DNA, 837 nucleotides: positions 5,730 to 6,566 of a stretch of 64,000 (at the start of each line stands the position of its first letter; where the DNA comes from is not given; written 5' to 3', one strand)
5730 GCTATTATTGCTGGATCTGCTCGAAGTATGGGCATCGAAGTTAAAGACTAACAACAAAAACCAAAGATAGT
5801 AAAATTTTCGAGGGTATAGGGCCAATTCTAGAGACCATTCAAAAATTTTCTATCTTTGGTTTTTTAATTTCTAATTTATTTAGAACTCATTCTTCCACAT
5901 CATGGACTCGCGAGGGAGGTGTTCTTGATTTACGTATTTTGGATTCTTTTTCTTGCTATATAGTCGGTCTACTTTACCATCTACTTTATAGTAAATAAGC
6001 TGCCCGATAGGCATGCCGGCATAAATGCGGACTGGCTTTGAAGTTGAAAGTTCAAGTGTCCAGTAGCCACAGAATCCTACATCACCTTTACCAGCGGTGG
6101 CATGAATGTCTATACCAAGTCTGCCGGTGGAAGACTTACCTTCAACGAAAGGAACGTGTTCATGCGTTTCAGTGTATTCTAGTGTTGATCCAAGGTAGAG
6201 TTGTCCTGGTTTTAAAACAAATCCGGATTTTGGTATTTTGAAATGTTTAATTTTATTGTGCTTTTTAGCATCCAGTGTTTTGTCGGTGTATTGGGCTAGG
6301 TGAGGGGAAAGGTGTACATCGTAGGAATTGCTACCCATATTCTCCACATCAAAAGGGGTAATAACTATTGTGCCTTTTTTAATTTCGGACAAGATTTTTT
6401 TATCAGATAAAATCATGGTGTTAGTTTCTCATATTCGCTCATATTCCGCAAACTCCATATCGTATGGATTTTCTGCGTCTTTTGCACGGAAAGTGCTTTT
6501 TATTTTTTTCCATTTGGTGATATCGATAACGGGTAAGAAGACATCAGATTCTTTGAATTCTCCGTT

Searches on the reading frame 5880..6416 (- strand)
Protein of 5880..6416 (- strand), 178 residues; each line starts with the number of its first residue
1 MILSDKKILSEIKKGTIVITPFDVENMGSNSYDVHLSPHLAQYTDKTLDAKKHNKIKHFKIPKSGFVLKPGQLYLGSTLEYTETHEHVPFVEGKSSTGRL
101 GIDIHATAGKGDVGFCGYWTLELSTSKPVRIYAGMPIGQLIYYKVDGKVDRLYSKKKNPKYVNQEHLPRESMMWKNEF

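Call 18: search_protein_families(library=pfam, proteins=[window:5880-6416:-], max_evalue=0.01)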
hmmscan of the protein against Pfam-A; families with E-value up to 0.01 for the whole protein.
window:5880-6416:- (178 aa): 1 family
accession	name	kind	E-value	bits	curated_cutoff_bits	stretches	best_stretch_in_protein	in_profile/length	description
PF22769.1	DCD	-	3.5e-37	128.3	27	1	2-144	1-152/153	dCTP deaminase-like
